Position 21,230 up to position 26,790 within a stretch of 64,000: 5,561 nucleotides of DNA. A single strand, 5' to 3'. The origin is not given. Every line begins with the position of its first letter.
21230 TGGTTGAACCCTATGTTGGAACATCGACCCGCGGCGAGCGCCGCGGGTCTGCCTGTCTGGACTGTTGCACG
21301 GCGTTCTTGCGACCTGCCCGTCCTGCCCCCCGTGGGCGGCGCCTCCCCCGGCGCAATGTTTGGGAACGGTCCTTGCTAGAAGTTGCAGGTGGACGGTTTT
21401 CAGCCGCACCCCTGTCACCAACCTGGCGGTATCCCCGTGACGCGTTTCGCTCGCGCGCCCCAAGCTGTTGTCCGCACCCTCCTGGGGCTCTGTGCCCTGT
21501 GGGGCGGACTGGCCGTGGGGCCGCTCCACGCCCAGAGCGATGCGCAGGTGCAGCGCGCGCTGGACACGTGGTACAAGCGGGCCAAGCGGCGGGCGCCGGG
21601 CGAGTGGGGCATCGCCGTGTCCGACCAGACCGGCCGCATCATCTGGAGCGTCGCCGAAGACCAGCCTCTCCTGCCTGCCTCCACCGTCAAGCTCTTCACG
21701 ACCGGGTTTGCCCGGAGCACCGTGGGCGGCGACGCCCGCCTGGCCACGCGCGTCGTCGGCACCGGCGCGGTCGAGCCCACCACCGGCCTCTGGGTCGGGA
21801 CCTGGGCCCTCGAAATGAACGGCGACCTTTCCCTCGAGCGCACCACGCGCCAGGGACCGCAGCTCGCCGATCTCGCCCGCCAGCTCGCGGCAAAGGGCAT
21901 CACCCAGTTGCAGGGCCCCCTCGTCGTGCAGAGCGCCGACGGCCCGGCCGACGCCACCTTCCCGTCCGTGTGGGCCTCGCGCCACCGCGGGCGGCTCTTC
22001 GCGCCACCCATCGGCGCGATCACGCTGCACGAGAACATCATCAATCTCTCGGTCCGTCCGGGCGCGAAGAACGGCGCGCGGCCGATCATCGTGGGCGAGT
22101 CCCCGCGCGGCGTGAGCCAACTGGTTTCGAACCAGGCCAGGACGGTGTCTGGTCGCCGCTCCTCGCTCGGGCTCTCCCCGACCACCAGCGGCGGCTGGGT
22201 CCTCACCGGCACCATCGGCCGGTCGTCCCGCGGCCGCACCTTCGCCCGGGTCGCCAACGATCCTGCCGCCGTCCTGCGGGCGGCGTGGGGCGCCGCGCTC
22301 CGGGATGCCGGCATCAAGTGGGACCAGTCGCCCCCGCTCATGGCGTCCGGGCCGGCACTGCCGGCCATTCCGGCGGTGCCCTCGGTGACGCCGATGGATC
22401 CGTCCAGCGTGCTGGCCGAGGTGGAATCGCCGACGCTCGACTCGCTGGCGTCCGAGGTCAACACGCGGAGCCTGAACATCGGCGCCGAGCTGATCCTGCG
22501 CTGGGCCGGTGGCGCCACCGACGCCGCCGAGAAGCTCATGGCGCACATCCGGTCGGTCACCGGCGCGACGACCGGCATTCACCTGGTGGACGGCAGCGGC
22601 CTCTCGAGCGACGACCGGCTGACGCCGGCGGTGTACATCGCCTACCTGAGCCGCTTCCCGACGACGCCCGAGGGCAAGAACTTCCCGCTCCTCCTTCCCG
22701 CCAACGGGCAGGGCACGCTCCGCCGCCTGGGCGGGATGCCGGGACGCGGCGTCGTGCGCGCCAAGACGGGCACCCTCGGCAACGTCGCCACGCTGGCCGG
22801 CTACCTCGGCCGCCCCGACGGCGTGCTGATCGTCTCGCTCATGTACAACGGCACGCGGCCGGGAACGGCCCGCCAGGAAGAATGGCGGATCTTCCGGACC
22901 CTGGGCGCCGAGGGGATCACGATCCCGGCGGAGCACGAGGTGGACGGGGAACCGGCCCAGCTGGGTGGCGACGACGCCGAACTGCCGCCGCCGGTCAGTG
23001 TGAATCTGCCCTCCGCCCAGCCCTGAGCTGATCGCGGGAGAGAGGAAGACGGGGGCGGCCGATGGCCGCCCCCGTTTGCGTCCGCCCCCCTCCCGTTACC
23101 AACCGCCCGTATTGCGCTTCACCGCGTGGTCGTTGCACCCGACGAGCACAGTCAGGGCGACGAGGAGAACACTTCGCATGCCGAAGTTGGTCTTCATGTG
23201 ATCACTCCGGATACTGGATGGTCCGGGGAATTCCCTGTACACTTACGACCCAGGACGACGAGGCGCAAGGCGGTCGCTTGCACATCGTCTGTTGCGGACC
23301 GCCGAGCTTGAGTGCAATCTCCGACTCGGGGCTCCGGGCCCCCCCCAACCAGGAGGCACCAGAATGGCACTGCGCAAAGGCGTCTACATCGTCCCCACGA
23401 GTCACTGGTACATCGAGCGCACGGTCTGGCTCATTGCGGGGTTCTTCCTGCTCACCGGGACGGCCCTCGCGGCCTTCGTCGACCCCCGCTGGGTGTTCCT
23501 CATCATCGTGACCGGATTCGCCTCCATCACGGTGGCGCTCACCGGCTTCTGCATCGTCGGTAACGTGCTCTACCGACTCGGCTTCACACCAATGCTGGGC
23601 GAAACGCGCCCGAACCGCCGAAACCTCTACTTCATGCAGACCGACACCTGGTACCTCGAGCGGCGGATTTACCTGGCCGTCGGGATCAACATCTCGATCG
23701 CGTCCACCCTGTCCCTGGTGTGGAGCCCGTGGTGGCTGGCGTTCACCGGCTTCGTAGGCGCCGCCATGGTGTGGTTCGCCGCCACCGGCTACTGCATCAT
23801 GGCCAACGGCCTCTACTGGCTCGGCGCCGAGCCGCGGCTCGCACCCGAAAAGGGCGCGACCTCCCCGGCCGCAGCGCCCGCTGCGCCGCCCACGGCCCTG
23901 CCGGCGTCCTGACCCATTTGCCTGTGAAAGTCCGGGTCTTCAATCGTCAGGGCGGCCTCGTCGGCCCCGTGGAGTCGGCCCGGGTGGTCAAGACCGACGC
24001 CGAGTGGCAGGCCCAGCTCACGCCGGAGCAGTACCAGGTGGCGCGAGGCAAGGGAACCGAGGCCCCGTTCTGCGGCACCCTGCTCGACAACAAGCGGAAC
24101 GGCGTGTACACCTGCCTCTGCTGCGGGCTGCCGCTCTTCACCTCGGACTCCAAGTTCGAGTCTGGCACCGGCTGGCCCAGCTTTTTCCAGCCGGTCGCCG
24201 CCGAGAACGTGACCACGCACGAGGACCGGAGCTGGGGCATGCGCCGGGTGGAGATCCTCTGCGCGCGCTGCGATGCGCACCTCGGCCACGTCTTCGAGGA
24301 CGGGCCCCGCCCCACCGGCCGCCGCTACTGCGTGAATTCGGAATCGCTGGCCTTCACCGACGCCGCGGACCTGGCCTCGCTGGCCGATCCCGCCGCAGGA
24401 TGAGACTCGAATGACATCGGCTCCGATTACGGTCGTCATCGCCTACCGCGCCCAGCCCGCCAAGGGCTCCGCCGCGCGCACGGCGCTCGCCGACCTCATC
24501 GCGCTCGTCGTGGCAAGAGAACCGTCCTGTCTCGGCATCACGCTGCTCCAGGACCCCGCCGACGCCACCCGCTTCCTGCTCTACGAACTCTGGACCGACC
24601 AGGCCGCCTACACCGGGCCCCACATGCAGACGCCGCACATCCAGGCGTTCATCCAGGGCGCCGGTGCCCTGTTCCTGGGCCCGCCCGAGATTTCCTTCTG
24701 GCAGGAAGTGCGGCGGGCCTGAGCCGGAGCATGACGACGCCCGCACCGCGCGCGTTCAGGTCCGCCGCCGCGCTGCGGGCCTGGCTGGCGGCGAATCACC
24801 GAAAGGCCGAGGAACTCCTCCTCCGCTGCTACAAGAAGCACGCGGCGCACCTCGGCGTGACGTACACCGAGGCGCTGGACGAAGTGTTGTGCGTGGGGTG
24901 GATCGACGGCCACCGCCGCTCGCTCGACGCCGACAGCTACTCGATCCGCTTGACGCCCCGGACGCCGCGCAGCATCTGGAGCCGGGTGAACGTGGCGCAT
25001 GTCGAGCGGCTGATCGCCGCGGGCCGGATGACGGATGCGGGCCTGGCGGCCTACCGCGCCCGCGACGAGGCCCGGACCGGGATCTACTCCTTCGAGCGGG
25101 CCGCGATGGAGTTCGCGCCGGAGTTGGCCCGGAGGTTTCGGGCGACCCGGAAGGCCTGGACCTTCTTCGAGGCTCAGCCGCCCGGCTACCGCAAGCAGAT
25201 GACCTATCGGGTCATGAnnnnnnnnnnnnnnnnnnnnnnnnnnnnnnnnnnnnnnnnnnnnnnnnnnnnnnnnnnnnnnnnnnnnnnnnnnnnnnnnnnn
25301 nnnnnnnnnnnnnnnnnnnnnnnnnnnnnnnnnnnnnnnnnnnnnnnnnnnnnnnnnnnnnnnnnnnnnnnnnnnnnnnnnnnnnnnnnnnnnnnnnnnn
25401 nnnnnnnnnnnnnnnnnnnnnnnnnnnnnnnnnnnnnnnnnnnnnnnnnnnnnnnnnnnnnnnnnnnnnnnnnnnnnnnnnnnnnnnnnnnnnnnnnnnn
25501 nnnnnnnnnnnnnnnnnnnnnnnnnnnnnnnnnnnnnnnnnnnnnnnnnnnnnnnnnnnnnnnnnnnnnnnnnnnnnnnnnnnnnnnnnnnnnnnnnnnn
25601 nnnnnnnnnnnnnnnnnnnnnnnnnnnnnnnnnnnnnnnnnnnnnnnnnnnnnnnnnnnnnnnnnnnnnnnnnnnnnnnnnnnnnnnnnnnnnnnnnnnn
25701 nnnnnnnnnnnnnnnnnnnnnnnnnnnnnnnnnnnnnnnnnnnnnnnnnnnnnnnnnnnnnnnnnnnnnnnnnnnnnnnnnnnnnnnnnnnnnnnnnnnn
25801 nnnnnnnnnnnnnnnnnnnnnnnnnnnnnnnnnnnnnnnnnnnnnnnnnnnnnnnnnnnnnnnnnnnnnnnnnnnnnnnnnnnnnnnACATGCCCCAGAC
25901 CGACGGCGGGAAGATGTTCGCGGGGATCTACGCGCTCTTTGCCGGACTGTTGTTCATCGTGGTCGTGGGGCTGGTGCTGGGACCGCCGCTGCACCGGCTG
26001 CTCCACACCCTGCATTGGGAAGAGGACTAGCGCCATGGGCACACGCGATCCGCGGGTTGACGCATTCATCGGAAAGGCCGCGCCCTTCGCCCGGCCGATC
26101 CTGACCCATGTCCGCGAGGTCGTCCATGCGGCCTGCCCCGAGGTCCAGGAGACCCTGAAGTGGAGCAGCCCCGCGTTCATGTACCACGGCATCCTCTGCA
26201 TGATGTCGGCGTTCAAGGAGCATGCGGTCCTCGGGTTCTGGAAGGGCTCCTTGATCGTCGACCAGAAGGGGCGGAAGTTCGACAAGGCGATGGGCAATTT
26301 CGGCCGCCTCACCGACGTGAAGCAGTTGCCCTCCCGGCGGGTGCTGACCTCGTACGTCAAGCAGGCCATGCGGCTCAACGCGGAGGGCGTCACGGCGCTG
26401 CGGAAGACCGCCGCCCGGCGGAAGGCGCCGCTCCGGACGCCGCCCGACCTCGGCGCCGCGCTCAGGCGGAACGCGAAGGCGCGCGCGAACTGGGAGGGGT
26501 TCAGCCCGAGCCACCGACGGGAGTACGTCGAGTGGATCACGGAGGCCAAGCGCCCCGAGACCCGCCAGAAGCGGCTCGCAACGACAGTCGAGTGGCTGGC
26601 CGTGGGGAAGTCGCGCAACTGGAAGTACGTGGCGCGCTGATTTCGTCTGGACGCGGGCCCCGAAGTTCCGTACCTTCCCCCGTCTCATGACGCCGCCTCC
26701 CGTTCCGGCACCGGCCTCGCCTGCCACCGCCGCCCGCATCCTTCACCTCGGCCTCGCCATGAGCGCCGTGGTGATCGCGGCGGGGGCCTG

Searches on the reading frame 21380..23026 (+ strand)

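Call 69: search_protein_families(library=pfam, proteins=[window:21380-23026:+], max_evalue=0.001)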
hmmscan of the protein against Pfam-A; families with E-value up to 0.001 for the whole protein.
window:21380-23026:+ (548 aa): 1 family
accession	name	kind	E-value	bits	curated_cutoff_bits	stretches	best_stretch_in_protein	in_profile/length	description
PF02113.21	Peptidase_S13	-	1.6e-49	169.3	22.8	1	75-497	18-430/444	D-Ala-D-Ala carboxypeptidase 3 (S13) family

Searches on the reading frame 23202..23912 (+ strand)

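Call 69: search_protein_families(library=pfam, proteins=[window:23202-23912:+], max_evalue=0.001)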
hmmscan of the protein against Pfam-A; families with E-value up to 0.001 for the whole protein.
window:23202-23912:+ (236 aa): 1 family
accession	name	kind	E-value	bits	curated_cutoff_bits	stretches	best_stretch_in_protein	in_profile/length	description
PF11127.14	YgaP-like_TM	-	5.3e-05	23.7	25.3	0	153-202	9-56/66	Inner membrane protein YgaP-like, transmembrane domain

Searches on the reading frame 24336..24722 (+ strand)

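Call 69: search_protein_families(library=pfam, proteins=[window:24336-24722:+], max_evalue=0.001)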
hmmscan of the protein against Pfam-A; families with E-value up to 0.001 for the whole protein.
window:24336-24722:+ (128 aa): 1 family
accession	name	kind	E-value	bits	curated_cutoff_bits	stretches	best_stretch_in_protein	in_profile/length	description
PF03992.22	ABM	-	4.4e-16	59.2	23.1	1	30-107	1-77/78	Antibiotic biosynthesis monooxygenase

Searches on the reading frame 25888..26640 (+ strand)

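Call 69: search_protein_families(library=pfam, proteins=[window:25888-26640:+], max_evalue=0.001)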
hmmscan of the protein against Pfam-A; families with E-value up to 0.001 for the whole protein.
window:25888-26640:+ (250 aa): 3 families
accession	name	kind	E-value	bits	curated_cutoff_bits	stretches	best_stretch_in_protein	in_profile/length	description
PF13376.11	OmdA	-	8.4e-24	83.8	25.6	1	185-238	5-58/60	Bacteriocin-protection, YdeI or OmpD-Associated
PF08818.16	DUF1801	-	2e-14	54.2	27.2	1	69-161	2-85/85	Domain of unknown function (DU1801)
PF18899.5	DUF5655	-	2.6e-11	44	24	1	58-164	2-109/109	Domain of unknown function (DUF5655)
